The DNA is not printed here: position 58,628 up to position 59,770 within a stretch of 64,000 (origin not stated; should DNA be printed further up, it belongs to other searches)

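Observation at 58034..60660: Low-GC cassette of three DUF4145 paralogs with duplicated upstream leaders, adjacent to a membrane-protein/orphan-receiver operon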

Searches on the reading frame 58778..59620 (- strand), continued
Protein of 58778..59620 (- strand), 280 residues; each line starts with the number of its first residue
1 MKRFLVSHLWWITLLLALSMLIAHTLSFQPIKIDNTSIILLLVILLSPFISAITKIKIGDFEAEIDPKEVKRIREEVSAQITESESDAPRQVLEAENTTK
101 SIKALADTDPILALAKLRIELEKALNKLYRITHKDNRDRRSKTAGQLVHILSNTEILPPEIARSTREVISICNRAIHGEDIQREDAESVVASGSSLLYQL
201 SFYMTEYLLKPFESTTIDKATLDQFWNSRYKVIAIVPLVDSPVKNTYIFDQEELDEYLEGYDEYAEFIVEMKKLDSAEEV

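Call 65: predict_structure(alignment_id=A6)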
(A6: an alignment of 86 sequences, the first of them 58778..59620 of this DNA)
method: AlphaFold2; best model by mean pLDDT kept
length: 280 residues; sequences in the alignment: 86
mean_pLDDT: 80.4   pTM: 0.57
mean pLDDT of the five models: 80.4, 79.9, 79.7, 78.3, 77.9
residues with pLDDT >= 90: 125; 70-90: 92; 50-70: 43; < 50: 20
segments of 3 or more residues with pLDDT < 50: 53-62, 82-88
pLDDT, mean of each block of 10 residues (from residue 1): 63 78 66 69 68 43 62 73 45 80 90 95 92 72 88 91 95 93 92 93 84 90 94 93 94 91 85 72
secondary structure, 60 per line:
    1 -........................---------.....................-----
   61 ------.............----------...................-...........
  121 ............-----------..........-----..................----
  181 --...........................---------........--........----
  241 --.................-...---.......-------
elements in order: H2-25 H35-55 H67-79 H90-108 H110-132 H144-153 H159-176 H183-209 H219-226 E229-236 E243-250 H251-259 E267-273

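Call 71: fold_search(model_id=the predicted structure, library=pdb)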
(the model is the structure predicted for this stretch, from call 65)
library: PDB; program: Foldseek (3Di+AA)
matches with E <= 10: 583; with E <= 0.001: 0
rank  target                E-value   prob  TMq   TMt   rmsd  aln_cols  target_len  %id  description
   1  9nsc_B                4.5e-02  0.54  0.18  0.18  17.4       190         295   10  Bacterial Pictet-Spenglerase KslB in complex with L-Trp (released 2025-04-23)
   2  9nsc_E                1.0e-01  0.38  0.18  0.17  17.0       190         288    9  Bacterial Pictet-Spenglerase KslB in complex with L-Trp (released 2025-04-23)
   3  9nsu_A                1.1e-01  0.23  0.14  0.14  17.5       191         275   12  Bacterial Pictet-Spenglerase KslB in complex with product of L-Trp and succinic semialdehyde (released 2025-04-23)
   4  5och_D                1.6e-01  0.12  0.14  0.09  25.8       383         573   11  The crystal structure of human ABCB8 in an outward-facing state (released 2018-07-25)
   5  7bxo_F                2.0e-01  0.97  0.28  0.55  11.1       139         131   12  Crystal structure of the toxin-antitoxin with AMP-PNP (released 2020-09-30)
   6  2q00_A                2.1e-01  0.97  0.29  0.58   5.1       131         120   14  Crystal structure of the P95883_SULSO protein from Sulfolobus solfataricus. NESG target SsR10. (released 2007-05-29)
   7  8ixu                  2.2e-01  0.13  0.16  0.12  23.9       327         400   12  Rat Transcobalamin in Complex with Cobalamin (released 2024-05-22)
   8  9nsc_C                2.4e-01  0.14  0.14  0.13  18.6       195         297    9  Bacterial Pictet-Spenglerase KslB in complex with L-Trp (released 2025-04-23)
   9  7ae6_A                2.5e-01  0.93  0.31  0.52  11.1       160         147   16  Crystal structure of di-AMPylated HEPN(R102A) toxin (released 2020-12-30)
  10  1wwp_A                2.5e-01  0.92  0.27  0.51   5.4       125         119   15  Crystal structure of ttk003001694 from Thermus Thermophilus HB8 (released 2005-07-12)
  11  2v3n                  3.1e-01  0.14  0.17  0.13  20.4       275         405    8  Crystallographic analysis of upper axial ligand substitutions in cobalamin bound to transcobalamin (released 2007-10-30)
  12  9nsu_B                3.3e-01  0.20  0.17  0.18  17.6       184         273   11  Bacterial Pictet-Spenglerase KslB in complex with product of L-Trp and succinic semialdehyde (released 2025-04-23)
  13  9min_I                4.4e-01  0.51  0.20  0.38  12.5       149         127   15  Structure of a designed minibinder to NYESO1-A*02:01 (released 2025-08-06)
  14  9v7j_Ab               4.9e-01  0.99  0.15  0.57   6.2        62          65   11  Phycobilisome core from Gloeobacter violaceus PCC 7421 (released 2025-09-24)
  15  1ylm_A                5.2e-01  0.89  0.31  0.53   5.8       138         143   14  Structure of Cytosolic Protein of Unknown Function YutE from Bacillus subtilis (released 2005-03-01)
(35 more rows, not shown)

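Call 87: search_dna_similar(query=window:58778-59620:-, collection=plasmids, mode=protein, max_evalue=0.00001, max_rows=15)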
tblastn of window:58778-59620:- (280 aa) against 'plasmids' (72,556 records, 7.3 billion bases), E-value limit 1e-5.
Records with a match: 1; places in all: 1; records where one place covers at least 80% of the query: 1.
Best place of each record, by identity: <60% 1.
By first word of the organism name: Vibrio 1.
By predicted mobility (MOB-suite, as given by PLSDB): mobilizable 1.
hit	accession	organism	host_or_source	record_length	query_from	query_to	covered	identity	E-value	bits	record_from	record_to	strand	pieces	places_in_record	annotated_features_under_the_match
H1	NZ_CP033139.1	Vibrio owensii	Penaeus vannamei,hepatopancrease,shrimp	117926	10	272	94%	39.1%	4e-34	137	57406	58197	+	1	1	DUF4145 domain-containing protein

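Call 88: search_dna_similar(query=window:58778-59620:-, collection=phages, mode=protein, max_evalue=0.00001, max_rows=15)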
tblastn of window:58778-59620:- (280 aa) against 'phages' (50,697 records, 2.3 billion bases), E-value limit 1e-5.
No match.

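Call 89: get_annotated_region(hit=H1, flank=8000)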
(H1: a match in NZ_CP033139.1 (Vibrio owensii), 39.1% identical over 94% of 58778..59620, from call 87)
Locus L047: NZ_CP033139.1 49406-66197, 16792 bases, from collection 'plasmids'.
description: Vibrio owensii strain 1700302 plasmid pVOWZ1, complete sequence
organism: Vibrio owensii (NCBI taxid 696485)
taxonomy: Bacteria; Pseudomonadota; Gammaproteobacteria; Vibrionales; Vibrionaceae; Vibrio; Vibrio owensii
host: -; source: Penaeus vannamei,hepatopancrease,shrimp; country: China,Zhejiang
typing (MOB-suite, as given by PLSDB): mobilizable; replicon rep_cluster_557; relaxase MOBC
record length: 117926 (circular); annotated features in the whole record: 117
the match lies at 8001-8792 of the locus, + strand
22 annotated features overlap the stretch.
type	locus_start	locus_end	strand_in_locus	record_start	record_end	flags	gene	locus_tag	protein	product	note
CDS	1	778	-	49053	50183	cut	-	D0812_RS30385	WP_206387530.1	GIY-YIG nuclease family protein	-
CDS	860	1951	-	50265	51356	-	-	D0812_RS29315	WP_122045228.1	hypothetical protein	-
CDS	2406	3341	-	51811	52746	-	-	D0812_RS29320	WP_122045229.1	hypothetical protein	-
CDS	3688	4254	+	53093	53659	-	-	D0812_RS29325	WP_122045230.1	recombinase family protein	GO:0006310 - DNA recombination [Evidence IEA]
CDS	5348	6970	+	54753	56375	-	-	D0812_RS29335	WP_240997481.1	penicillin-binding transpeptidase domain-containing protein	-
CDS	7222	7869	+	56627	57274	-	-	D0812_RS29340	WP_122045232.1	recombinase family protein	GO:0006310 - DNA recombination [Evidence IEA]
CDS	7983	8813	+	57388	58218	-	-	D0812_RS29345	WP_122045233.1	DUF4145 domain-containing protein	-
CDS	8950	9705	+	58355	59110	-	-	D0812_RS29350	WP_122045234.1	Abi-alpha family protein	-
CDS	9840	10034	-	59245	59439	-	-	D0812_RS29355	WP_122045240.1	hypothetical protein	-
CDS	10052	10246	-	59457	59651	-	-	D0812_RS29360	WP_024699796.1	hypothetical protein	-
CDS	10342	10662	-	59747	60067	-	-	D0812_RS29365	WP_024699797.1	hypothetical protein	-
CDS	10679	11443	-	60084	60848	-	-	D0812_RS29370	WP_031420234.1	ParA family protein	-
CDS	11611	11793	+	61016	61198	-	-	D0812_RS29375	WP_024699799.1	type II toxin-antitoxin system HicA family toxin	-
CDS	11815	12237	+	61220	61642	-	-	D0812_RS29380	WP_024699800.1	type II toxin-antitoxin system HicB family antitoxin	-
CDS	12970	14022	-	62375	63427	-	-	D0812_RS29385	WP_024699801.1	hypothetical protein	-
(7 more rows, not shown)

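Call 96: find_encoding_contigs(protein=P0019, flank=5000, max_places=1)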
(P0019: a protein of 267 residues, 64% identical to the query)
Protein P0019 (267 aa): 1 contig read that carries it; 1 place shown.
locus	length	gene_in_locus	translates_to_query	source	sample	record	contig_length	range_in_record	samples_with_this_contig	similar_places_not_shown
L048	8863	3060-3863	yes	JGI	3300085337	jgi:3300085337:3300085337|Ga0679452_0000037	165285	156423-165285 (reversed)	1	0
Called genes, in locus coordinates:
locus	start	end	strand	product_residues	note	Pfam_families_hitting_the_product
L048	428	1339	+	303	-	PF00227:Proteasome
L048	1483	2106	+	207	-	-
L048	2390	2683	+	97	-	-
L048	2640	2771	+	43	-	-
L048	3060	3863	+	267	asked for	-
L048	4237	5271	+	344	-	-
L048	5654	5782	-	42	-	-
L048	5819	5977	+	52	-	-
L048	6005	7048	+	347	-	-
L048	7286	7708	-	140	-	PF00072:Response_reg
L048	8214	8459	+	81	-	PF13560:HTH_31 (weak), PF01381:HTH_3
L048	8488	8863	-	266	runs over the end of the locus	-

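Call 97: find_encoding_contigs(protein=P0015, flank=5000, max_places=1)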
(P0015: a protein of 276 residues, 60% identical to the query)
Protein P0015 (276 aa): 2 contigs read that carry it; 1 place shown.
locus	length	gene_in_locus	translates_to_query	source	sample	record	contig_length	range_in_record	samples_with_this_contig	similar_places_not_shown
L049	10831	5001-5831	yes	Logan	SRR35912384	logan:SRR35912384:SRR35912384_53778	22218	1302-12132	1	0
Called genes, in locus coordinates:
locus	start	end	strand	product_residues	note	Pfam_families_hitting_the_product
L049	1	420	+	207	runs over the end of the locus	-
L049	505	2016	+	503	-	PF04185:Phosphoesterase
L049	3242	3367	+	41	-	-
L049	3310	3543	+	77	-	-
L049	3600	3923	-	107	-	-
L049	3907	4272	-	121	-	-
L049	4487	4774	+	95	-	PF13560:HTH_31 (weak), PF01381:HTH_3 (weak)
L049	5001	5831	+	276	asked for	-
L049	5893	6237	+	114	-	-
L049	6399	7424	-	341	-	PF01464:SLT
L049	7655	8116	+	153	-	-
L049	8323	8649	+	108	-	-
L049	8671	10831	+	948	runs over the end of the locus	-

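Call 98: find_encoding_contigs(protein=P0009, flank=5000, max_places=1)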
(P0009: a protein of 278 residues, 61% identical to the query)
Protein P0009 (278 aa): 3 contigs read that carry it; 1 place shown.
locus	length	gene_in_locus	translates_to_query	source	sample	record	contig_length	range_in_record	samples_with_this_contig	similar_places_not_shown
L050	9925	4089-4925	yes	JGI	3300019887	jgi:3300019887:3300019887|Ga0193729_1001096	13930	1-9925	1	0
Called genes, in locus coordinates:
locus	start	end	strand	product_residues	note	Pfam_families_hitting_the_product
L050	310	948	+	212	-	-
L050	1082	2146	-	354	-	-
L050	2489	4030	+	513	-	PF13271:DUF4062, PF13749:HATPase_c_4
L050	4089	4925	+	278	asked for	-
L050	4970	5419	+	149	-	-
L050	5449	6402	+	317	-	-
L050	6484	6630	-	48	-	-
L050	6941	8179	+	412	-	-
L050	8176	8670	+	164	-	-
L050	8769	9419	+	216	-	-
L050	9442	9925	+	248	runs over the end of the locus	-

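Call 99: find_encoding_contigs(protein=P0023, flank=5000, max_places=1)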
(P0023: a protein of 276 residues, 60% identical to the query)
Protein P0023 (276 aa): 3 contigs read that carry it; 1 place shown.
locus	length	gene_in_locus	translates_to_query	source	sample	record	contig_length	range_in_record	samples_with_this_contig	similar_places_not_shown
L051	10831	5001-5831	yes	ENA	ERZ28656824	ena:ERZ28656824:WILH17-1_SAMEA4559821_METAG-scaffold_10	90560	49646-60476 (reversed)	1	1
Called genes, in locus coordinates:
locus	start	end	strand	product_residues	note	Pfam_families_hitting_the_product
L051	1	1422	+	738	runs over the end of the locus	PF00072:Response_reg, PF01590:GAF, PF13185:GAF_2, PF13492:GAF_3 (weak), PF00512:HisKA, PF02518:HATPase_c, PF00072:Response_reg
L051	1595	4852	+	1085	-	PF25852:DUF6242_C (faint), PF02012:BNR (faint), PF13088:BNR_2 (faint), PF15902:Sortilin-Vps10 (weak)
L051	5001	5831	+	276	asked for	PF13643:DUF4145 (weak)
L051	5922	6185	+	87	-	-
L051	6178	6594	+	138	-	-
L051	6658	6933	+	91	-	-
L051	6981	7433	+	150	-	PF22014:DUF6932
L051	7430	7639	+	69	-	-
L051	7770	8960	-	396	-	PF20388:DUF6683, PF12869:tRNA_anti-like (weak)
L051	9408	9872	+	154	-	PF13858:DUF4199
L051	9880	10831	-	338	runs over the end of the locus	PF08240:ADH_N, PF00107:ADH_zinc_N, PF13602:ADH_zinc_N_2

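Call 103: find_encoding_contigs(protein=P0002, flank=5000, max_places=2)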
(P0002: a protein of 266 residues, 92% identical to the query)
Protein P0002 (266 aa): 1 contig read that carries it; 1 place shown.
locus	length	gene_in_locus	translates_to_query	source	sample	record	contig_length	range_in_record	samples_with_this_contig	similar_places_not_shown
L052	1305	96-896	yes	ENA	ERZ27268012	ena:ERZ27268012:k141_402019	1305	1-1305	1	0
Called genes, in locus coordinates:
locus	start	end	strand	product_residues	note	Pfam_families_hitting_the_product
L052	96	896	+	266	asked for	-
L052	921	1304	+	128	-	?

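Call 107: search_protein_families(library=ncbifam, proteins=[window:58778-59620:-, L011:3895-4776:+, L052:921-1304:+], max_evalue=0.01)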
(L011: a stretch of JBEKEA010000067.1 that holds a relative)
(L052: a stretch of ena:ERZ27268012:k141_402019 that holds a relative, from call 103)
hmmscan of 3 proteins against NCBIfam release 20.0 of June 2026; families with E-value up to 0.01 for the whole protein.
window:58778-59620:- (280 aa): 0 families

L011:3895-4776:+ (293 aa): 1 family
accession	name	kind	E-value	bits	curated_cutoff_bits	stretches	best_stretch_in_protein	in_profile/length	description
NF046078.1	STM4504_CBY0614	subfamily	0.0042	16.4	150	1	84-159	71-141/281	STM4504/CBY_0614 family protein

L052:921-1304:+ (128 aa): 0 families

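Call 108: search_protein_families(library=phrogs, proteins=[window:58778-59620:-], max_evalue=0.01)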
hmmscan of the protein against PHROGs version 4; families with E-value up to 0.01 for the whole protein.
window:58778-59620:- (280 aa): 0 families

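Call 113: fold_search(model_id=the predicted structure, library=viral)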
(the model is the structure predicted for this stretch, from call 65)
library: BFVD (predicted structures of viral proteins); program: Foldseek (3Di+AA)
matches with E <= 10: 987; with E <= 0.001: 0
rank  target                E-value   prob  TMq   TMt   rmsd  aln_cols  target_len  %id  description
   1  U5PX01                7.2e-02  0.54  0.17  0.21  19.1       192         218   13  Protein kinase [Bacillus phage CampHawk]
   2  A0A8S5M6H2            7.6e-02  0.77  0.15  0.29  15.2       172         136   10  Uncharacterized protein [Myoviridae sp. ctlRg1]
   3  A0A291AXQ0            1.2e-01  0.41  0.15  0.11  18.0       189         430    8  SGNH hydrolase-type esterase domain-containing protein [Shigella phage Sf12]
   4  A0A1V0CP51            1.2e-01  0.20  0.14  0.13  19.4       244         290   12  (no name in the UniProt tables at hand)
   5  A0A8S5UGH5            1.3e-01  0.20  0.14  0.18  23.3       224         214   11  Uncharacterized protein [Myoviridae sp. ctshb19]
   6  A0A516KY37            1.4e-01  0.80  0.16  0.34  15.3       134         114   14  (no name in the UniProt tables at hand)
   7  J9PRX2                1.5e-01  0.98  0.18  0.43   5.1        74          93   14  Uncharacterized protein [Bacillus phage BCU4]
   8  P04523                1.8e-01  0.13  0.13  0.10  18.3       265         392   12  DNA replication protein [Enterobacteria phage T4]
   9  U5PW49                2.2e-01  0.75  0.12  0.28   7.5        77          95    9  Uncharacterized protein [Acinetobacter phage Presley]
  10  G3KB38                2.3e-01  1.00  0.16  0.67   3.7        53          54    9  (no name in the UniProt tables at hand)
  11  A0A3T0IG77            2.5e-01  0.95  0.11  0.28  10.8        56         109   28  (no name in the UniProt tables at hand)
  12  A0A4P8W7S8            2.6e-01  0.85  0.15  0.42   9.0        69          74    6  (no name in the UniProt tables at hand)
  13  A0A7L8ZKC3            2.6e-01  0.12  0.14  0.11  22.1       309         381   11  Putative intron-associated endonuclease [Campylobacter phage F379]
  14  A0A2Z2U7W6            2.7e-01  0.95  0.15  0.48   4.5        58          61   26  Uncharacterized protein [Ralstonia phage RPSC1]
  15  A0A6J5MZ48            3.3e-01  0.98  0.13  0.56   3.8        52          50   15  Uncharacterized protein [uncultured Caudovirales phage]
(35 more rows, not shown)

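Call 114: find_related_loci(query=A6, collection=viral_contigs, flank=4000)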
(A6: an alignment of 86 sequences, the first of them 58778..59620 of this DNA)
Query A6 (280 aa) in viral_contigs; peptide patterns used: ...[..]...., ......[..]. (x = any residue, [..] = any of these).
133 stretches matched a pattern, but none encodes a relative of the query by tblastn (E <= 1e-3).
